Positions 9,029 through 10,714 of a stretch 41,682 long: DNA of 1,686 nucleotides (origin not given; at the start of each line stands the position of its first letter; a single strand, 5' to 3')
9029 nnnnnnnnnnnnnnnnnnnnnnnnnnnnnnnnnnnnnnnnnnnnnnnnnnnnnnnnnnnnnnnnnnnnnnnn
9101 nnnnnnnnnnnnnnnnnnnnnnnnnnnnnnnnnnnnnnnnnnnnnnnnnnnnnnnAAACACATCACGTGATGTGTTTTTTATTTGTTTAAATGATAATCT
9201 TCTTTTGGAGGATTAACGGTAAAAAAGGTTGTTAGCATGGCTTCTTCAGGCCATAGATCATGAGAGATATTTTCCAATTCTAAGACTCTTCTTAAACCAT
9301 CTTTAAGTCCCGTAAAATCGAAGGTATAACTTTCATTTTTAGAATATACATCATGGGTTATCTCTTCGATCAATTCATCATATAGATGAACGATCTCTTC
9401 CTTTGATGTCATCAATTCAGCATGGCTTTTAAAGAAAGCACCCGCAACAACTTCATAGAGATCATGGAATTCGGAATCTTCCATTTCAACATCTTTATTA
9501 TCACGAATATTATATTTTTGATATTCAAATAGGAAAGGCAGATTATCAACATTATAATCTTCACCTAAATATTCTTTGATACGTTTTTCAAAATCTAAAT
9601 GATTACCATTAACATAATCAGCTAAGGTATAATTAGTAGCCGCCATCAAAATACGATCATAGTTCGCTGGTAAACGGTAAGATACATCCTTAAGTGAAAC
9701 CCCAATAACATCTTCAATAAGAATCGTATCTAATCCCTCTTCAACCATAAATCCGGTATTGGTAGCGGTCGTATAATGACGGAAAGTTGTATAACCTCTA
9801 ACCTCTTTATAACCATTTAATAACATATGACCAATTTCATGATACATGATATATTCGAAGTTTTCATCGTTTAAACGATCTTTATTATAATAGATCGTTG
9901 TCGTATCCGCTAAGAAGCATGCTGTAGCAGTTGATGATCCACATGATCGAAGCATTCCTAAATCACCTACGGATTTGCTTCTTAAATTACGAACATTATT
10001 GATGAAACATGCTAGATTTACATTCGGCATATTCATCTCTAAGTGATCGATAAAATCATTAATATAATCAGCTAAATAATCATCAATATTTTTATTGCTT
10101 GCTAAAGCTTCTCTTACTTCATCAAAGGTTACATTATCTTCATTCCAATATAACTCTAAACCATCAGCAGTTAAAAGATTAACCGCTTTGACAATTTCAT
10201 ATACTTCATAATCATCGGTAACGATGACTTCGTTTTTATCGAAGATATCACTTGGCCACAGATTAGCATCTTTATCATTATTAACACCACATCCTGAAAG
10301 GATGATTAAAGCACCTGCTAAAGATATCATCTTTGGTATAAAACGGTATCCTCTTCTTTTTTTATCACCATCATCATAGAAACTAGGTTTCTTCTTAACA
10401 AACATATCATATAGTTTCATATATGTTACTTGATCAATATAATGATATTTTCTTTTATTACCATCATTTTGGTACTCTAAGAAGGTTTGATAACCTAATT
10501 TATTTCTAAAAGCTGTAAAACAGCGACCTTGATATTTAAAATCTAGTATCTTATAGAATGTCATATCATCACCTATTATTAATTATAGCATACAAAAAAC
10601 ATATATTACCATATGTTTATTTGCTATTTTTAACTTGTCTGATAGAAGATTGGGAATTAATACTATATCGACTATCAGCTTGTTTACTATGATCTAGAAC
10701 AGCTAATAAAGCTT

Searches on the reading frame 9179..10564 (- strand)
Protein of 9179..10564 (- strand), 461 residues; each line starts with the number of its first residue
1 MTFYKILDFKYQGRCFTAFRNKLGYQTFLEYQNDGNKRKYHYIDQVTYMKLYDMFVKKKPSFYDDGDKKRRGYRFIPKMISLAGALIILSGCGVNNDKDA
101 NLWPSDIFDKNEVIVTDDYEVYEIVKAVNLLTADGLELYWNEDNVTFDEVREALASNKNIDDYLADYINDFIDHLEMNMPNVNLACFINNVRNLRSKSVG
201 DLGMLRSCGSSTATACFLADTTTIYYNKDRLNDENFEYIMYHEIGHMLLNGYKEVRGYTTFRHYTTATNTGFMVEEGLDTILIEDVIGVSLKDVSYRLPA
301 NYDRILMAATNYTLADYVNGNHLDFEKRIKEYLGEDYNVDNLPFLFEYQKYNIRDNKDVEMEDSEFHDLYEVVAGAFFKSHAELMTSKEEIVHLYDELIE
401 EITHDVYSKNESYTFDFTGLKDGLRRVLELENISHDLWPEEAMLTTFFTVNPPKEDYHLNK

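Call 4: search_protein_families(library=pfam, max_evalue=0.1, proteins=[window:9179-10564:-])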
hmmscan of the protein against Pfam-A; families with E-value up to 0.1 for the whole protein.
window:9179-10564:- (461 aa): 2 families
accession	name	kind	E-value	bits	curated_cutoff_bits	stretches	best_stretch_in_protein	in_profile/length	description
PF18059.6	Csd3_N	-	0.0037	17.9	27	1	349-418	15-81/83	Csd3 N-terminal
PF06114.19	Peptidase_M78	-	0.012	15.9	22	1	220-257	27-66/123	IrrE N-terminal-like domain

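Call 5: search_protein_families(library=ncbifam, max_evalue=0.1, proteins=[window:9179-10564:-])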
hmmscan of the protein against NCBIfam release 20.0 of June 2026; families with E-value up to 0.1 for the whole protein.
window:9179-10564:- (461 aa): 0 families

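Call 60: find_homologous_proteins(query=A6, max_evalue=0.001)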
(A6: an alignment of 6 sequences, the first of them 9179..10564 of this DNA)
Query A6 (6 sequences) (461 aa, profile of the alignment): 12 proteins with E <= 0.001 among 8000 candidates.
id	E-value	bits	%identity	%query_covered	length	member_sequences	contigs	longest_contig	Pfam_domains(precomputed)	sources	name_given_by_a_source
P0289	1.1e-201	689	62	99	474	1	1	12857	-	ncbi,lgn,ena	-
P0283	1.0e-190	653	99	100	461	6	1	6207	-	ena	-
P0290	2.6e-172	592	64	98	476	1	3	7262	-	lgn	-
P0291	9.2e-169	580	23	37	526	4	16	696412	-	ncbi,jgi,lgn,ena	-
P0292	2.4e-164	566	62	100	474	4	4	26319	-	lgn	-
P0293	4.3e-154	532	22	66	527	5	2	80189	-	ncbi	-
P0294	2.8e-149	516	58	98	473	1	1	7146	-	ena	-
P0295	1.3e-144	501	58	96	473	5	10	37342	-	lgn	-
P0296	1.8e-143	497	55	98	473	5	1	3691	-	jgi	-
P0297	6.0e-140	485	51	96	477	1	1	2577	-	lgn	-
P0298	1.4e-120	422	61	77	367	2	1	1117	-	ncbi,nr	ncbi:MAG: hypothetical protein K2I70_06150, partial [Bacilli bacterium]|nr:hypothetical protein [Bac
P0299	1.3e-74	270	60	54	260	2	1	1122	-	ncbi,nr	ncbi:MAG: hypothetical protein K2L98_01840, partial [Bacilli bacterium]|nr:hypothetical protein [Bac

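Call 75: search_solved_structures(query=A6, max_evalue=5, show_alignments=3)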
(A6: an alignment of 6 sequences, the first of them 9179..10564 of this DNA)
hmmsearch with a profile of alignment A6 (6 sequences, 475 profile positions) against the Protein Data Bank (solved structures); distinct sequences matched with E-value up to 5: 2.
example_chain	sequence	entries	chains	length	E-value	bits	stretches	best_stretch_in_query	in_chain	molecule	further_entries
7p3x_S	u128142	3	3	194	0.28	13.2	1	375-448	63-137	AP complex subunit sigma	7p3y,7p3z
5cwb_A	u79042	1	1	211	1.6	10.8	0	397-451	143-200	Designed helical repeat protein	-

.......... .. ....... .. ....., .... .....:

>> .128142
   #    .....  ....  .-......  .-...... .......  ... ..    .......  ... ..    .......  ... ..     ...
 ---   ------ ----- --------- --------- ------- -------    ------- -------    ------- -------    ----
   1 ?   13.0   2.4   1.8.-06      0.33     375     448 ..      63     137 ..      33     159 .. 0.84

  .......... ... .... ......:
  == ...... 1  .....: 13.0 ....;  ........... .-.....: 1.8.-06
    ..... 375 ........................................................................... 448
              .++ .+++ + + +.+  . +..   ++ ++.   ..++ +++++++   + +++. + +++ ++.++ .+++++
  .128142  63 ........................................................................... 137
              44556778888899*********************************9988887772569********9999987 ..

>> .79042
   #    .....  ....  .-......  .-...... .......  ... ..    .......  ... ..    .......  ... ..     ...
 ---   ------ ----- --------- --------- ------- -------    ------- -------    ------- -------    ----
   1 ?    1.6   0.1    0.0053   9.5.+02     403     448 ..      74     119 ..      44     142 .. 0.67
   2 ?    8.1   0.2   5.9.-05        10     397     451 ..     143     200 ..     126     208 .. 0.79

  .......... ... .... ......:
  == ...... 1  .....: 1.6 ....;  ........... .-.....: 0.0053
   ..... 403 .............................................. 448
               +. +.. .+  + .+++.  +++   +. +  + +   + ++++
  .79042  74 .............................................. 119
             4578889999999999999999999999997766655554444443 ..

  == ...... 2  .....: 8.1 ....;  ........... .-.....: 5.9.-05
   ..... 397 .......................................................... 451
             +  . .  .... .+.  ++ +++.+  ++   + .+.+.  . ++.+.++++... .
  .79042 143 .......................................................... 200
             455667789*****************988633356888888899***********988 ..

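Call 77: find_related_loci(query=A6, collection=metagenome_contigs, flank=10000)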
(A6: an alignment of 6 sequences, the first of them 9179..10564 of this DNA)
Query A6 (461 aa) in metagenome_contigs; peptide patterns used: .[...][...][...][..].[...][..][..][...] (x = any residue, [..] = any of these).
93 stretches matched a pattern; 50 encode a relative of the query (tblastn E <= 1e-3); 50 distinct loci.
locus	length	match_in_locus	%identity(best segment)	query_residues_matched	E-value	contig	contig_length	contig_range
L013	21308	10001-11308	30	1-437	1e-52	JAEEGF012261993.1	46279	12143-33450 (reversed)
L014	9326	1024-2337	29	1-437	9e-47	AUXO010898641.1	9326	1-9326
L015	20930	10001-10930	29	111-419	2e-26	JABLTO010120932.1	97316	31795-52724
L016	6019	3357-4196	23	130-406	7e-17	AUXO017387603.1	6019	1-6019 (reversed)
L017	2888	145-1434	23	3-406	1e-16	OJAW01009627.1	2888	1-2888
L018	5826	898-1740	24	130-403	8e-16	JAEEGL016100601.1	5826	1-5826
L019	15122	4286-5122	24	134-409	1e-15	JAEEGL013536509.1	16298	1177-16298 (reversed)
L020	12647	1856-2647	21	146-406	1e-14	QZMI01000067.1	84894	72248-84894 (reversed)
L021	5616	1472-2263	21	146-406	3e-14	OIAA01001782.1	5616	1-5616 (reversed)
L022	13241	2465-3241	21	151-406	6e-14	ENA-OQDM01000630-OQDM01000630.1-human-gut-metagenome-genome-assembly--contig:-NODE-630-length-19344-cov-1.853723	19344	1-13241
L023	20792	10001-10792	21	146-406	7e-14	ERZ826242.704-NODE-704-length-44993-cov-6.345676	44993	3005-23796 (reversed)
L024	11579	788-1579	21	146-406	7e-14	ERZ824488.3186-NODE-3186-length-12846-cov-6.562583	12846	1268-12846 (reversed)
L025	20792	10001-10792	21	146-406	7e-14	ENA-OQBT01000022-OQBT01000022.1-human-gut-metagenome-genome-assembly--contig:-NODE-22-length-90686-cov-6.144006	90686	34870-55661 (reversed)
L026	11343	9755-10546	21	146-406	7e-14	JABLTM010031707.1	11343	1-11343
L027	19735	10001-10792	21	146-406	7e-14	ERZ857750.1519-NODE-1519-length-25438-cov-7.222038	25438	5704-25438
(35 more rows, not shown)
